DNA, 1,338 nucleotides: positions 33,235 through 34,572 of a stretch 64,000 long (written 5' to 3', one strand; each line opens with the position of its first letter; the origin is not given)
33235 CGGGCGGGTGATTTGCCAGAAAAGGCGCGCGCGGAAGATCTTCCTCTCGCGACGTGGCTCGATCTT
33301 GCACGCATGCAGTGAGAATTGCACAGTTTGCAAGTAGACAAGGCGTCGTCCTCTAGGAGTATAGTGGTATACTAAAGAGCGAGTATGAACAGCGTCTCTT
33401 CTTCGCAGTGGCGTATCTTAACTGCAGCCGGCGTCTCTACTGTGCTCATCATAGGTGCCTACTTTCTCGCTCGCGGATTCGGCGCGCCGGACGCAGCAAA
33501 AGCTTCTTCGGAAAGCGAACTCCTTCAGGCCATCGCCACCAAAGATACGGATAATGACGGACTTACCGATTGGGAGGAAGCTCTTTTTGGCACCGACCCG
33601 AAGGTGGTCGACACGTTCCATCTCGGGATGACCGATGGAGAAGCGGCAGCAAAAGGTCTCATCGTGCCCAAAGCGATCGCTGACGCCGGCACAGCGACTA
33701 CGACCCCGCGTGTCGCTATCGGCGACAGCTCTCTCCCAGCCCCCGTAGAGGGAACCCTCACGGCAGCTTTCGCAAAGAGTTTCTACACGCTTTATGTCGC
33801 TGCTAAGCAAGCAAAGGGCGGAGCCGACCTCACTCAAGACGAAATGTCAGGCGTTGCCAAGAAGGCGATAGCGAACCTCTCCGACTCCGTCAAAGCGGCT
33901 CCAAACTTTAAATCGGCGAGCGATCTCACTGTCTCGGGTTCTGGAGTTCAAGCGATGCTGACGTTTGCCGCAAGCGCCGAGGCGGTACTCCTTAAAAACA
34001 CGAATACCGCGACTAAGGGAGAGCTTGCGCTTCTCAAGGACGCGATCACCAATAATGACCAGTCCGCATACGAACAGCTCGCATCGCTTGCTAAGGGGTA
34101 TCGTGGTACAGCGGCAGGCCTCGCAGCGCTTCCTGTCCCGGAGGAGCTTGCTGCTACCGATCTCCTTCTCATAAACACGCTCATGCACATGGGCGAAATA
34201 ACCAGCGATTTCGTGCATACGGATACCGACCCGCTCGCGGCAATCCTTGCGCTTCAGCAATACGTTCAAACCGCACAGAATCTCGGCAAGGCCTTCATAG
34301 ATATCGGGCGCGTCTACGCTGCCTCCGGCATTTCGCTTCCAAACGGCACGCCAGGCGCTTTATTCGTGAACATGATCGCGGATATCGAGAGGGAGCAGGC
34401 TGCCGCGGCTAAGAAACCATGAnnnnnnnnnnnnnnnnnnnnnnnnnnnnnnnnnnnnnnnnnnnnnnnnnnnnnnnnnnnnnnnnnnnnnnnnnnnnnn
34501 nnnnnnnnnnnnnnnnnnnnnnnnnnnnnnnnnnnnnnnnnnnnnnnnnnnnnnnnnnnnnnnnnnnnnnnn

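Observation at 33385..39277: Four-gene operon of uncharacterised secreted or membrane proteins around a TrbL/VirB6-like polytopic protein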

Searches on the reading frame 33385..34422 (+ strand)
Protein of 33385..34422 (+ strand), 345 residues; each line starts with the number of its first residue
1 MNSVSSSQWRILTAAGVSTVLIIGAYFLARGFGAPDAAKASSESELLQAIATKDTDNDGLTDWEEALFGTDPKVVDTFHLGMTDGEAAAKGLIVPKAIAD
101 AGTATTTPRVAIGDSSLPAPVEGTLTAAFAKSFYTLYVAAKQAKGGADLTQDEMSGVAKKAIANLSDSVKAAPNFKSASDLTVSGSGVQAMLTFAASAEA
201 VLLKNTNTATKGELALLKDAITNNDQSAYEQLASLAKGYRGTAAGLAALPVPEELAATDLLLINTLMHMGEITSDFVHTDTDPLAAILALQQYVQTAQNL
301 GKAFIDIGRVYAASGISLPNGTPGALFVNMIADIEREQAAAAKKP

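Call 3: search_protein_families(library=pfam, proteins=[window:33385-34422:+], max_evalue=1)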
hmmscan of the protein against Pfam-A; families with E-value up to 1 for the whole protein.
window:33385-34422:+ (345 aa): 1 family
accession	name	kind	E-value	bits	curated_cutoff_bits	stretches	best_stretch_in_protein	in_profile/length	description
PF18884.5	TSP3_bac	-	1.1e-05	25.7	25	1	54-72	1-19/22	Bacterial TSP3 repeat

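Call 4: search_protein_families(library=ncbifam, proteins=[window:33385-34422:+], max_evalue=1)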
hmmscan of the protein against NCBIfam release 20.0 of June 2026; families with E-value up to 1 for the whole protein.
window:33385-34422:+ (345 aa): 1 family
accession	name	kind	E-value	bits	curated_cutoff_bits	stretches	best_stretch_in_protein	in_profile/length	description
NF047639.1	throspo3_MtsD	equivalog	0.019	13.1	800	1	36-102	442-507/651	cell-cell cohesion protein MtsD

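Call 51: search_solved_structures(query=A5, max_evalue=10)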
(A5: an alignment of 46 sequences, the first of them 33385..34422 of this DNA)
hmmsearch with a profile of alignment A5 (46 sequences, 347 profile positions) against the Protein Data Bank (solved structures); distinct sequences matched with E-value up to 10: 0.

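Call 59: search_protein_families(library=pfam, alignment_id=A5, max_evalue=0.1)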
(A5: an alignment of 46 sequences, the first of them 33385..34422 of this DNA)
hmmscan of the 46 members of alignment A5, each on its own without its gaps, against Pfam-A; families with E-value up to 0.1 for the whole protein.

A. member 1, window:33385-34422:+ (345 aa): 1 family
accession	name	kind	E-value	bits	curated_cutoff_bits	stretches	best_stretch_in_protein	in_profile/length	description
PF18884.5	TSP3_bac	-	1.1e-05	25.7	25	1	54-72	1-19/22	Bacterial TSP3 repeat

B. families by the number of members that match (of 46 scanned): 11 families
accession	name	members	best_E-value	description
PF18884.5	TSP3_bac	29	1.1e-07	Bacterial TSP3 repeat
PF05559.16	DUF763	1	0.0068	Protein of unknown function (DUF763)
PF06875.16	PRF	1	0.0069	Plethodontid receptivity factor PRF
PF05545.16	FixQ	1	0.034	Cbb3-type cytochrome oxidase component FixQ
PF04954.18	SIP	1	0.041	Siderophore-interacting protein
PF12040.14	DUF3526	1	0.052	Domain of unknown function (DUF3526)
PF23789.1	Pre_tape_measure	1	0.058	Pre-tape measure protein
PF22660.2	RS_preATP-grasp-like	1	0.059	Ribonucleotide synthetase preATP-grasp domain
PF03564.21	DUF1759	1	0.079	Protein of unknown function (DUF1759)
PF23890.1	DUF7242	1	0.093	Family of unknown function (DUF7242)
PF17508.7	MccV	1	0.1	Microcin V bacteriocin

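Call 113: search_protein_families(library=phrogs, proteins=[window:33385-34422:+], max_evalue=0.01)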
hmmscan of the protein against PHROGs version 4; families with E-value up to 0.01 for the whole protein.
window:33385-34422:+ (345 aa): 0 families

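Call 114: search_protein_families(library=padloc, proteins=[window:33385-34422:+], max_evalue=0.01)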
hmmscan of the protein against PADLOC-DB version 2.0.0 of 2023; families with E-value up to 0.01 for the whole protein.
window:33385-34422:+ (345 aa): 0 families
